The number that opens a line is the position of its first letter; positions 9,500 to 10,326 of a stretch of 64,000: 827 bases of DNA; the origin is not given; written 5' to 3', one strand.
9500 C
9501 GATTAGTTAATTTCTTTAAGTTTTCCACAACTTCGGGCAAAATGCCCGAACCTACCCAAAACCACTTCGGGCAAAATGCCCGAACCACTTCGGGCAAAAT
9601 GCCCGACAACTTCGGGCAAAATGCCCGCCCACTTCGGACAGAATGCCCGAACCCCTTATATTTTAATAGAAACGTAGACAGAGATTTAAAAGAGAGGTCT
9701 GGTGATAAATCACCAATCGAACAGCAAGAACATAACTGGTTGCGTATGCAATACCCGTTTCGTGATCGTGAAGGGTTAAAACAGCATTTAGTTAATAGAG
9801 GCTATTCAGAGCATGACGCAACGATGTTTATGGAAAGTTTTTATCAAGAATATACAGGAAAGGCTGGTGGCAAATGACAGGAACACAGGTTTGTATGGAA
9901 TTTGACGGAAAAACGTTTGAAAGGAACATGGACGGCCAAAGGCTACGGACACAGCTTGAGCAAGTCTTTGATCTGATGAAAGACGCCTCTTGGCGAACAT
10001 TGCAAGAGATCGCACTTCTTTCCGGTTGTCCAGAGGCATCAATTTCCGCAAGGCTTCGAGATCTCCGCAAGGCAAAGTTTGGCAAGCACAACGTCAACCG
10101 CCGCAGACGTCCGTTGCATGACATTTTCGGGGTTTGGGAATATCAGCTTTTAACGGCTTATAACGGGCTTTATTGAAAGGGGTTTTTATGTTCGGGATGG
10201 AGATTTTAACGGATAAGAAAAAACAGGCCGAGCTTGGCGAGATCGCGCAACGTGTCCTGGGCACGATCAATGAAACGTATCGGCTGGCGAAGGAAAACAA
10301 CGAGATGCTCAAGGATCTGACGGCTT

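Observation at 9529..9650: Five ~22-bp-spaced palindromic iterons inside the initiator gene (lambda O-style origin)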

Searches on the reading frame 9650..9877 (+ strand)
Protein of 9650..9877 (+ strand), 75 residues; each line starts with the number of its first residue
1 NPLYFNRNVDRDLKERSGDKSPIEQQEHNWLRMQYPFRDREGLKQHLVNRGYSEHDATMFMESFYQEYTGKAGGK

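Call 26: search_protein_families(library=phrogs, proteins=[window:9650-9877:+], max_evalue=0.1)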
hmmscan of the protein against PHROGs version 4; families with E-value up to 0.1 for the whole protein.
window:9650-9877:+ (75 aa): 0 families

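Call 94: search_solved_structures(query=A5, max_evalue=1)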
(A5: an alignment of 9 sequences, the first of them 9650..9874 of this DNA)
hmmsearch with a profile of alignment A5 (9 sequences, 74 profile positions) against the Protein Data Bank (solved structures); distinct sequences matched with E-value up to 1: 6.
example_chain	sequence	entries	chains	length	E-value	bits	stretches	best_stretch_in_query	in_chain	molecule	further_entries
4cj9_A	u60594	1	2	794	0.00028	24.4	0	42-60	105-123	BURRH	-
4cja_A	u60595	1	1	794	0.00033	24.2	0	42-60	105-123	BURRH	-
8vl3_A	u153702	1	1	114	0.12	16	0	41-65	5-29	De novo designed protein F3 parent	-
4zv6_B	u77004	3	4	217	0.26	14.9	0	25-58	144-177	Octarellin V.1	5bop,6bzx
6iqc_A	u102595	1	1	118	0.57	13.8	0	17-52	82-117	DNA-binding protein SSO0352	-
6iqo_A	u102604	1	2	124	0.87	13.2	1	17-55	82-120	DNA-binding protein SSO0352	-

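Call 100: predict_structure(alignment_id=A5)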
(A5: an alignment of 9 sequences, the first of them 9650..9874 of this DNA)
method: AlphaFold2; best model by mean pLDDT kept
length: 75 residues; sequences in the alignment: 9
mean_pLDDT: 72.8   pTM: 0.52
mean pLDDT of the five models: 72.8, 71.8, 71.6, 71.5, 71.0
residues with pLDDT >= 90: 4; 70-90: 43; 50-70: 16; < 50: 12
segments of 3 or more residues with pLDDT < 50: 4-6, 10-12
pLDDT, mean of each block of 10 residues (from residue 1): 49 52 80 86 89 87 78 51
secondary structure, 60 per line:
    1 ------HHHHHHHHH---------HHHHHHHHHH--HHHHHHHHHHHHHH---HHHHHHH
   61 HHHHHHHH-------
elements in order: H7-15 H25-34 H37-50 H54-68

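Call 103: fold_search(model_id=the predicted structure, library=pdb)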
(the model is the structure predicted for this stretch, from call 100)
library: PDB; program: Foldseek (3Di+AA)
matches with E <= 10: 5; with E <= 0.001: 0
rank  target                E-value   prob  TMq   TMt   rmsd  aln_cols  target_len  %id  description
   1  6elz_i                5.3e+00  0.11  0.36  0.33  10.6        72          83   18  State E (TAP-Flag-Ytm1 E80A) - Visualizing the assembly pathway of nucleolar pre-60S ribosomes (released 2017-12-27)
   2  6em5_i                6.6e+00  0.09  0.36  0.37  10.6        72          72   18  State D architectural model (Nsa1-TAP Flag-Ytm1) - Visualizing the assembly pathway of nucleolar pre-60S ribosomes (released 2017-12-27)
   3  6em1_i                7.5e+00  0.08  0.35  0.35  11.1        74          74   18  State C (Nsa1-TAP Flag-Ytm1) - Visualizing the assembly pathway of nucleolar pre-60S ribosomes (released 2017-12-27)
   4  7nac_i                8.9e+00  0.08  0.38  0.37  11.2        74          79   18  State E2 nucleolar 60S ribosomal biogenesis intermediate - Composite model (released 2022-11-09)
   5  8v87_i                9.4e+00  0.08  0.37  0.38  10.8        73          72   18  60S ribosome biogenesis intermediate (Dbp10 post-catalytic structure - Overall map) (released 2024-05-01)
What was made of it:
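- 9722..9841 (+): Coding region of the C-terminal three-helix domain (residues ~169-208), the presumed host-factor recruitment module. No structural or sequence match was found (calls 94, 103).
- No helicase, primase or loader gene was recognised, and the C-terminal domain matches nothing (calls 94, 103), so the recruitment step is a guess.
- Tried and rejected: The C-terminal domain modelled alone (call 100) has no PDB fold match (call 103) and no meaningful sequence match (call 94).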

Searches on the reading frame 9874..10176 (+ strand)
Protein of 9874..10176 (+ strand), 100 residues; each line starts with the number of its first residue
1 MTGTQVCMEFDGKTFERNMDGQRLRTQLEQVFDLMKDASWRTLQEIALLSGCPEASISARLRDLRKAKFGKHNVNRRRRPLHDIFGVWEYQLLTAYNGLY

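Call 7: search_protein_families(library=pfam, proteins=[window:9874-10176:+], max_evalue=0.01)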
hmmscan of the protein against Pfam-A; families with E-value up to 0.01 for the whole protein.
window:9874-10176:+ (100 aa): 0 families

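Call 8: search_protein_families(library=phrogs, proteins=[window:9874-10176:+], max_evalue=0.01)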
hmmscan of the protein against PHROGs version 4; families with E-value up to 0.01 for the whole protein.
window:9874-10176:+ (100 aa): 1 family
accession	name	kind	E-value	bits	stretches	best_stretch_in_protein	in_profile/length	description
phrog_25381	-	unknown function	2.4e-06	29.1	1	22-94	25-103/111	-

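Call 87: search_protein_families(library=pfam, proteins=[window:9874-10173:+], max_evalue=0.05)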
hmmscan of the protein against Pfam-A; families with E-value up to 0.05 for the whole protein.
window:9874-10173:+ (100 aa): 0 families
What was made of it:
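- On Lambda O / oriλ family: The downstream ORFs that were scanned (9874-10176, 10482-10859, 11322-11915) have no Pfam hit, and only an unknown-function PHROG matches the first (calls 7, 8, 87).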
